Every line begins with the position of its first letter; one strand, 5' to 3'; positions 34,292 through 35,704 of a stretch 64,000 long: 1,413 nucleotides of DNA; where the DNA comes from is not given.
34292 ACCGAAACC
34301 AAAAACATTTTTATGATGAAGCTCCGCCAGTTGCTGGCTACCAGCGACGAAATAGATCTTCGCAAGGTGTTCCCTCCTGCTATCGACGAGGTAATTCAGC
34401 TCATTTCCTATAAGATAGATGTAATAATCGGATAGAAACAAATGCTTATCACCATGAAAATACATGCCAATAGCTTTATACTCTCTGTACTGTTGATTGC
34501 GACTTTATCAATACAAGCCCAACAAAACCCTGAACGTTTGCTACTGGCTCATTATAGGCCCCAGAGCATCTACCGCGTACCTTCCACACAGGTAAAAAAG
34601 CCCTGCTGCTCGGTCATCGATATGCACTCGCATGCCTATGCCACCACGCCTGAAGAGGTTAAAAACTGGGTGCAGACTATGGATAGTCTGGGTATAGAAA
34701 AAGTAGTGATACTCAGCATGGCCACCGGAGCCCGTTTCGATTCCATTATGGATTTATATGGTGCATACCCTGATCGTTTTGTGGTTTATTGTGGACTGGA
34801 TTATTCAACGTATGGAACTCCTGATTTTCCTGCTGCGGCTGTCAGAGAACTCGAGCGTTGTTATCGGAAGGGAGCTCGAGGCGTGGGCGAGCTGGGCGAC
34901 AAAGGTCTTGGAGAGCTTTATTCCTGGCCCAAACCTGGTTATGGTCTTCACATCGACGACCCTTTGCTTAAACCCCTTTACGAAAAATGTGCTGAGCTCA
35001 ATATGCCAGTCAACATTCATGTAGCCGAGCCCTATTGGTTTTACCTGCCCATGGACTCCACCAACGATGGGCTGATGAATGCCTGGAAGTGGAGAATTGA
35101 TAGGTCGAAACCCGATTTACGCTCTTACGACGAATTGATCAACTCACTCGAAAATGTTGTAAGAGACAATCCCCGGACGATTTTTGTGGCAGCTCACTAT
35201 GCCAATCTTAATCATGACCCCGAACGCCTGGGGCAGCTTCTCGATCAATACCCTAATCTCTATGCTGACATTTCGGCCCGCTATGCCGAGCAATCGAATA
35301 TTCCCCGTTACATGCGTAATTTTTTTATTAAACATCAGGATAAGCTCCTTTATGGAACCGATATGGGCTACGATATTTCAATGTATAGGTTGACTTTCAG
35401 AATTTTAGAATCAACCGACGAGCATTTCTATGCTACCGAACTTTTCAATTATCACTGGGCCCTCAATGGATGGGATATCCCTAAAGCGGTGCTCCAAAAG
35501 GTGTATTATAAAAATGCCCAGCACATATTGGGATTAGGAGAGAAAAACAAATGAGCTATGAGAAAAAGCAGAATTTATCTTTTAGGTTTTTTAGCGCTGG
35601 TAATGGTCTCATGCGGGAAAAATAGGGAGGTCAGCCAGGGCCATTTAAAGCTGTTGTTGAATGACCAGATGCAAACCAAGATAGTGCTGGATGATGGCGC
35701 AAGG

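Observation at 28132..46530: DeoR-governed hybrid locus: an Aga-type (galactosamine / tagatose-6-P) catabolic operon fused to a SusC/SusD PUL with an uncharacterised T9SS enzyme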

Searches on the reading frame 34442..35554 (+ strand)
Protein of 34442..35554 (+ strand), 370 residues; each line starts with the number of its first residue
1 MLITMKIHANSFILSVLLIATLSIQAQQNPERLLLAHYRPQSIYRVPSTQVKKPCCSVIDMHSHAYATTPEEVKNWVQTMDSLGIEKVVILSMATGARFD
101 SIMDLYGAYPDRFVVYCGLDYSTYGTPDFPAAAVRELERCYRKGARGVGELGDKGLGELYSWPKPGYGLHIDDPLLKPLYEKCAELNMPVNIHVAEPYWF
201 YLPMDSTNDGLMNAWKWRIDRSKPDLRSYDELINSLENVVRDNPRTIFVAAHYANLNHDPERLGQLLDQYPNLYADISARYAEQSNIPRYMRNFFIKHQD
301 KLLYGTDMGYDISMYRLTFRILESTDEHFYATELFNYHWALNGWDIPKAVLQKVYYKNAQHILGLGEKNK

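Call 3: search_protein_families(library=pfam, proteins=[window:34442-35554:+], max_evalue=0.001)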
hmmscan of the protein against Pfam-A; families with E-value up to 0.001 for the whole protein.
window:34442-35554:+ (370 aa): 1 family
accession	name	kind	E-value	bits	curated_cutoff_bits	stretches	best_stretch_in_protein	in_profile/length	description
PF04909.20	Amidohydro_2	-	1.3e-20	74.8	26.4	1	65-365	32-289/289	Amidohydrolase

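Call 5: search_protein_families(library=ncbifam, proteins=[window:34442-35554:+], max_evalue=0.00001)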
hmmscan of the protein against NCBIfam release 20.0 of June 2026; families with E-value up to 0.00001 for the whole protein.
window:34442-35554:+ (370 aa): 0 families

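Call 19: search_solved_structures(query=window:34442-35554:+, max_evalue=1, show_alignments=1)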
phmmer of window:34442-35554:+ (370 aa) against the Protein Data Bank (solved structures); distinct sequences matched with E-value up to 1: 6.
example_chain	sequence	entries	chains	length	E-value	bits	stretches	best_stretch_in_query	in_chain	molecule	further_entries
8x4k_A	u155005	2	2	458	0.058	15.5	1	143-255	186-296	Subversion of eukaryotic traffic protein A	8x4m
8x4j_A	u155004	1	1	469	0.06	15.5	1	143-255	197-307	Subversion of eukaryotic traffic protein A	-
2gwg_A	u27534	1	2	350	0.21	13.7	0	109-195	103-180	4-oxalomesaconate hydratase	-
6dwv_B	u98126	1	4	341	0.26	13.4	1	106-195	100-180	4-oxalomesaconate hydratase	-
6dxq_A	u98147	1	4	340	0.26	13.4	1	106-195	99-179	4-oxalomesaconate hydratase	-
6dxs_A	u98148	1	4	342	0.27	13.3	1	106-195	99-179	4-oxalomesaconate hydratase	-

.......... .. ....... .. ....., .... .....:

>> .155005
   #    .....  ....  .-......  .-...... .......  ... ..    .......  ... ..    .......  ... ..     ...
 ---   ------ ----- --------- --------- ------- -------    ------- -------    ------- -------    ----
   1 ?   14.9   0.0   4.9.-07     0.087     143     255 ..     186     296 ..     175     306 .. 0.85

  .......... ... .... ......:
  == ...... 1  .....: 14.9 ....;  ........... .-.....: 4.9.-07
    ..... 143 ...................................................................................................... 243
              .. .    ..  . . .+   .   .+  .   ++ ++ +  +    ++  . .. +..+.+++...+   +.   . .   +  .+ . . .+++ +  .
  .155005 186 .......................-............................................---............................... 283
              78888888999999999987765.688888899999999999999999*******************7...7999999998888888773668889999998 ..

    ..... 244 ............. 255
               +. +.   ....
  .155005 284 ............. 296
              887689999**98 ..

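Call 55: find_homologous_proteins(query=window:34442-35554:+, max_evalue=0.00001)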
Query window:34442-35554:+ (370 aa): 6477 proteins with E <= 0.00001 among 8000 candidates; the best 120 are listed.
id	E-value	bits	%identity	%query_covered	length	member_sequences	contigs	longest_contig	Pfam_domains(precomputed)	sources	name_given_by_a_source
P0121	1.3e-220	750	86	98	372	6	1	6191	PF04909.21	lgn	-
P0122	5.3e-214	728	87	92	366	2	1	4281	PF04909.21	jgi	-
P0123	2.0e-204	697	81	95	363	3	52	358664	PF04909.21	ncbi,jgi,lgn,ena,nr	ncbi:MAG: hypothetical protein PWR20_161 [Bacteroidales bacterium]|nr:hypothetical protein [Bacteroi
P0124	5.2e-202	689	81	95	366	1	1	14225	PF04909.21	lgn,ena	-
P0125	2.7e-156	538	62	98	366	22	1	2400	PF04909.21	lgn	-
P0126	1.4e-154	533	64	91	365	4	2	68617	PF04909.21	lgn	-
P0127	3.1e-151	522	61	94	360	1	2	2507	PF01026.28,PF04909.21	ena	-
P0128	2.3e-150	519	61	96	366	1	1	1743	PF04909.21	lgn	-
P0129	1.5e-149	516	63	91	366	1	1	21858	PF04909.21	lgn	-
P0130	8.5e-149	514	60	95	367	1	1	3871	PF04909.21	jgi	jgi:predicted TIM-barrel fold metal-dependent hydrolase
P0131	1.0e-148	513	61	96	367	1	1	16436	PF04909.21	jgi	jgi:uncharacterized protein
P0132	7.7e-147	507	60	96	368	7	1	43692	PF04909.21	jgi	jgi:predicted TIM-barrel fold metal-dependent hydrolase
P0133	1.0e-146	507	60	97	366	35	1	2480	PF04909.21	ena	-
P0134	1.4e-146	506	62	93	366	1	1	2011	PF04909.21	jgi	jgi:uncharacterized protein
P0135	1.4e-146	506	60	95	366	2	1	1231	PF04909.21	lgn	-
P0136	1.8e-146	506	59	98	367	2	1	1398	PF04909.21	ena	-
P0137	2.2e-146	506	60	95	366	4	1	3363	PF04909.21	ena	-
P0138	3.3e-146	505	59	95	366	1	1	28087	PF04909.21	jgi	-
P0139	6.5e-146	504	59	98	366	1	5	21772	PF04909.21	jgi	jgi:predicted TIM-barrel fold metal-dependent hydrolase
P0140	9.7e-146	504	61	95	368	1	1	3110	PF04909.21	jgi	jgi:predicted TIM-barrel fold metal-dependent hydrolase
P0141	1.8e-145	503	61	95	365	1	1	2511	PF04909.21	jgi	jgi:predicted TIM-barrel fold metal-dependent hydrolase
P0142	2.0e-145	503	61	95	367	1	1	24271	PF04909.21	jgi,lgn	jgi:predicted TIM-barrel fold metal-dependent hydrolase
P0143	4.3e-145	501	59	95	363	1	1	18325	PF04909.21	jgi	jgi:predicted TIM-barrel fold metal-dependent hydrolase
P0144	4.4e-145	501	60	95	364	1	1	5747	PF04909.21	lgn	-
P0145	5.4e-145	501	62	91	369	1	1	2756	PF04909.21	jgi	-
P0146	5.5e-145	501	57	97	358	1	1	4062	PF04909.21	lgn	-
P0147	5.7e-145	501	60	94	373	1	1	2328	PF04909.21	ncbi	-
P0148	6.6e-145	501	64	89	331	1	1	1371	PF04909.21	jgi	jgi:predicted TIM-barrel fold metal-dependent hydrolase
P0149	1.0e-144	500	59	95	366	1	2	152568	PF04909.21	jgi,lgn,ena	-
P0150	1.0e-144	500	58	97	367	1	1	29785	PF04909.21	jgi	jgi:uncharacterized protein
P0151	1.2e-144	500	61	93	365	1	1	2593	PF04909.21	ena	-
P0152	1.2e-144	500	59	95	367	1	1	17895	PF04909.21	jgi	jgi:uncharacterized protein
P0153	1.2e-144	500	59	95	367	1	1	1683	PF04909.21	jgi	jgi:predicted TIM-barrel fold metal-dependent hydrolase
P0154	1.5e-144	500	59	95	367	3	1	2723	PF04909.21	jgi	jgi:predicted TIM-barrel fold metal-dependent hydrolase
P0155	1.7e-144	500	60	95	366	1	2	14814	PF04909.21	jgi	jgi:predicted TIM-barrel fold metal-dependent hydrolase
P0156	2.3e-144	499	59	95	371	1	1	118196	PF04909.21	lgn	-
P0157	3.4e-144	499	60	95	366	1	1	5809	PF04909.21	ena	-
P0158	3.4e-144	499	58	97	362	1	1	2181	PF04909.21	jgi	jgi:uncharacterized protein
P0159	3.5e-144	498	59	97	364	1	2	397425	PF04909.21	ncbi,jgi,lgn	jgi:uncharacterized protein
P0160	3.6e-144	498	61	95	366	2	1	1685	PF04909.21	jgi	-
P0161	3.9e-144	498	60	93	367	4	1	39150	PF04909.21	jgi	-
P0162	4.0e-144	498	60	95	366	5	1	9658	PF04909.21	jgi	jgi:predicted TIM-barrel fold metal-dependent hydrolase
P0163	5.2e-144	498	60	94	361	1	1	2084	PF04909.21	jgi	jgi:uncharacterized protein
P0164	6.1e-144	498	59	98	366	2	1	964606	PF04909.21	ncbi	-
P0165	6.4e-144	498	59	95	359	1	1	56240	PF01026.28,PF04909.21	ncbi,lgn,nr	ncbi:MAG: amidohydrolase family protein [Bacteroidales bacterium]|nr:amidohydrolase family protein [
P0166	7.8e-144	497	59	96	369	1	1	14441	PF04909.21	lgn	-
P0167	8.3e-144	497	60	95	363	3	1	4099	PF04909.21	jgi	jgi:uncharacterized protein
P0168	8.6e-144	497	59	95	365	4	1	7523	PF04909.21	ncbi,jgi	-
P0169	9.2e-144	497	60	93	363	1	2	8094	PF04909.21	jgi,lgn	jgi:uncharacterized protein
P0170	1.7e-143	496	58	96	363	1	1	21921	PF04909.21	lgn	-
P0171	2.1e-143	496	60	91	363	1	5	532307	PF04909.21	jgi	jgi:predicted TIM-barrel fold metal-dependent hydrolase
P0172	2.7e-143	496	61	96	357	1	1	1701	PF04909.21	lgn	-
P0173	2.8e-143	496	59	95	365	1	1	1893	PF04909.21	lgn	-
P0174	2.9e-143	495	59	94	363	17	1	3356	PF04909.21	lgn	-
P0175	3.4e-143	495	58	96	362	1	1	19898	PF04909.21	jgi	jgi:uncharacterized protein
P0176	3.7e-143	495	59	95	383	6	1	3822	PF04909.21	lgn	-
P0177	3.7e-143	495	58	95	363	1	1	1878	PF04909.21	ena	-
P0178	3.8e-143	495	59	95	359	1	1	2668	PF04909.21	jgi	jgi:predicted TIM-barrel fold metal-dependent hydrolase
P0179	4.4e-143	495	60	95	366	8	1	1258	PF04909.21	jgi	jgi:predicted TIM-barrel fold metal-dependent hydrolase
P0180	5.0e-143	495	59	95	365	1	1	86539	PF04909.21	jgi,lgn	jgi:predicted TIM-barrel fold metal-dependent hydrolase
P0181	5.7e-143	495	57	97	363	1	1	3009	PF04909.21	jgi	jgi:uncharacterized protein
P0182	6.2e-143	494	62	96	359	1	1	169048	PF01026.28,PF04909.21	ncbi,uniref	ncbi:hypothetical protein GCM10023189_46980 [Nibrella saemangeumensis]|uniref:Amidohydrolase-related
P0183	6.3e-143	494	61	95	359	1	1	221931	PF04909.21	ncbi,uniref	ncbi:hypothetical protein GCM10023187_41800 [Nibrella viscosa]|uniref:Amidohydrolase-related domain-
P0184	9.2e-143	494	61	93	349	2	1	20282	PF04909.21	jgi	jgi:predicted TIM-barrel fold metal-dependent hydrolase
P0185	9.3e-143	494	57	98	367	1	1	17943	PF04909.21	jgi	jgi:predicted TIM-barrel fold metal-dependent hydrolase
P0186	1.0e-142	494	59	95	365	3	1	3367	PF04909.21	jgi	jgi:uncharacterized protein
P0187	1.1e-142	494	59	95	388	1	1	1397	PF04909.21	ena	-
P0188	1.5e-142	493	60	95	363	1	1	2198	PF04909.21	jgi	jgi:predicted TIM-barrel fold metal-dependent hydrolase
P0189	1.6e-142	493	60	96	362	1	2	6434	PF04909.21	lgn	-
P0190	1.6e-142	493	62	91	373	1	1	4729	PF04909.21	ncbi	ncbi:MAG: amidohydrolase family protein [Bacteroidales bacterium]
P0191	1.6e-142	493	57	97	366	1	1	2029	PF04909.21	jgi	jgi:predicted TIM-barrel fold metal-dependent hydrolase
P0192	1.7e-142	493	62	89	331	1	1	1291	PF04909.21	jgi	jgi:predicted TIM-barrel fold metal-dependent hydrolase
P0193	2.0e-142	493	58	95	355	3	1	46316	PF04909.21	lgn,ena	-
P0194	2.0e-142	493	61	95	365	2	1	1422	PF04909.21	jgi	jgi:uncharacterized protein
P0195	2.1e-142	493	59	95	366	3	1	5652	PF04909.21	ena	-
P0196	2.1e-142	493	60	97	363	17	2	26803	PF04909.21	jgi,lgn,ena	-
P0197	2.2e-142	493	58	95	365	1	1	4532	PF04909.21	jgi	jgi:uncharacterized protein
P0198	2.5e-142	492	61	91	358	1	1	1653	PF04909.21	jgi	jgi:predicted TIM-barrel fold metal-dependent hydrolase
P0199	2.5e-142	492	60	96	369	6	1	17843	PF04909.21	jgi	jgi:predicted TIM-barrel fold metal-dependent hydrolase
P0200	2.8e-142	492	58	98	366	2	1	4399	PF04909.21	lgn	-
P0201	3.0e-142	492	58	95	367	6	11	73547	PF04909.21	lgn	-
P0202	3.4e-142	492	59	95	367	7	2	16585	PF04909.21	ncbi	-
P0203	4.0e-142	492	60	95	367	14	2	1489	PF04909.21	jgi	jgi:predicted TIM-barrel fold metal-dependent hydrolase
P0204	4.5e-142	492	58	97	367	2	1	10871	PF04909.21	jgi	jgi:predicted TIM-barrel fold metal-dependent hydrolase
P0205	4.6e-142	492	61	96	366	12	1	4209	PF04909.21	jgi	jgi:predicted TIM-barrel fold metal-dependent hydrolase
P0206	4.9e-142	491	57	98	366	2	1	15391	PF04909.21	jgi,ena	-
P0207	6.8e-142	491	59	95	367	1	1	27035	PF04909.21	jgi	jgi:uncharacterized protein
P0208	7.0e-142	491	60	96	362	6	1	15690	PF04909.21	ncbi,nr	ncbi:MAG: amidohydrolase [Spirosoma sp.]|nr:amidohydrolase [Spirosoma sp.]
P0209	7.5e-142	491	58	95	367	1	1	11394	PF04909.21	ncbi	-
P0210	1.0e-141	490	62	91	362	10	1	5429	PF04909.21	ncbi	-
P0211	1.0e-141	490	60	96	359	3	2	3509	PF04909.21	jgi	jgi:predicted TIM-barrel fold metal-dependent hydrolase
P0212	1.1e-141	490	60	93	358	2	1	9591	PF04909.21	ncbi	-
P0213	1.2e-141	490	59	95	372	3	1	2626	PF04909.21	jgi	-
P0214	1.2e-141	490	57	97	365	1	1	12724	PF04909.21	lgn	-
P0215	1.3e-141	490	58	95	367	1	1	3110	PF04909.21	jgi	jgi:predicted TIM-barrel fold metal-dependent hydrolase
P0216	1.4e-141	490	57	96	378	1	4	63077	PF04909.21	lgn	-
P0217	1.6e-141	490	58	97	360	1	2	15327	PF04909.21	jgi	jgi:predicted TIM-barrel fold metal-dependent hydrolase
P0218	1.6e-141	490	60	95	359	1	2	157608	PF04909.21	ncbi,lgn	ncbi:MAG: amidohydrolase family protein [Candidatus Cyclobacteriaceae bacterium M2_1C_046]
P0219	1.6e-141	490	62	91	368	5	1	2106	PF04909.21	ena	-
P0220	1.7e-141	490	59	95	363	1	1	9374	PF04909.21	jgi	jgi:predicted TIM-barrel fold metal-dependent hydrolase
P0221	1.8e-141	490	61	95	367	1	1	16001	PF04909.21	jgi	jgi:uncharacterized protein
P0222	1.9e-141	489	57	92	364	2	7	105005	PF04909.21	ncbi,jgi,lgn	-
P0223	2.0e-141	489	58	95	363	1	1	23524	PF04909.21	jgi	jgi:uncharacterized protein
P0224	2.0e-141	489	60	91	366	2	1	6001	PF04909.21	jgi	jgi:predicted TIM-barrel fold metal-dependent hydrolase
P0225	2.2e-141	489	61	95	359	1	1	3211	PF04909.21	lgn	-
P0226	2.4e-141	489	57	96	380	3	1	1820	PF04909.21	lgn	-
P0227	2.5e-141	489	59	95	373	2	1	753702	PF04909.21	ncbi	ncbi:MAG: amidohydrolase family protein [Bacteroidales bacterium]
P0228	2.8e-141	489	60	95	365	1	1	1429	PF04909.21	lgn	-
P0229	3.0e-141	489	59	91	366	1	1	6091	PF04909.21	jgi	jgi:predicted TIM-barrel fold metal-dependent hydrolase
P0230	3.2e-141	489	58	95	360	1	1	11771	PF04909.21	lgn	-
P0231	3.3e-141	489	59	95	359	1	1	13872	PF04909.21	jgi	jgi:predicted TIM-barrel fold metal-dependent hydrolase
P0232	3.5e-141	489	61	92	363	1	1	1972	PF04909.21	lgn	-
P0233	3.7e-141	489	57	93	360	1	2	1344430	PF01026.28,PF04909.21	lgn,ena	-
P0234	3.7e-141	489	60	95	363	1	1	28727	PF04909.21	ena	-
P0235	4.0e-141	488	56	95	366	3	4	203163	PF04909.21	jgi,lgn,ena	-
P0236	4.1e-141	488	57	97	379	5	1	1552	PF04909.21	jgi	jgi:predicted TIM-barrel fold metal-dependent hydrolase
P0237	4.5e-141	488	59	93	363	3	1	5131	PF04909.21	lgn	-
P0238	5.0e-141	488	60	93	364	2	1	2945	PF04909.21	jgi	jgi:predicted TIM-barrel fold metal-dependent hydrolase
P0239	5.0e-141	488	64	89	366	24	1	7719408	PF04909.21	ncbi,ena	-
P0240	5.1e-141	488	57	97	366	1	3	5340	PF04909.21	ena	-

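Call 62: predict_structure(alignment_id=A2)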
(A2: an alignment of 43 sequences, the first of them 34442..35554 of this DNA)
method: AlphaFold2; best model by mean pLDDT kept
length: 370 residues; sequences in the alignment: 43
mean_pLDDT: 89.0   pTM: 0.86
mean pLDDT of the five models: 89.0, 87.2, 84.5, 84.0, 82.5
residues with pLDDT >= 90: 245; 70-90: 74; 50-70: 49; < 50: 2
segments of 3 or more residues with pLDDT < 50: none
pLDDT, mean of each block of 10 residues (from residue 1): 66 87 65 66 79 95 97 98 97 98 98 98 96 98 97 93 94 98 98 90 67 71 89 98 98 90 97 88 75 97 91 92 90 74 94 98 75
secondary structure, 60 per line:
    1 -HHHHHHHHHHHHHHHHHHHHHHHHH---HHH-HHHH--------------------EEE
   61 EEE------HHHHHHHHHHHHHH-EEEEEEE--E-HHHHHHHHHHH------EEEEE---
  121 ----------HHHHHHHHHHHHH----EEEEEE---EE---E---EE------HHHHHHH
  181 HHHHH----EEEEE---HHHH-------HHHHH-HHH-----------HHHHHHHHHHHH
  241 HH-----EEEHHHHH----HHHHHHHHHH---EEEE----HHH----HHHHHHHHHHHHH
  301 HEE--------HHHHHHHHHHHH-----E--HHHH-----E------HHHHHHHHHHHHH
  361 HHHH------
elements in order: H2-26 H34-37 E58-63 H70-83 E85-91 H96-106 E113-117 H131-143 E148-153 H174-185 E190-194 H198-201 H209-213 H229-242 E248-250 H251-255 H260-269 E273-276 H288-301 H312-323 H332-335 H348-364
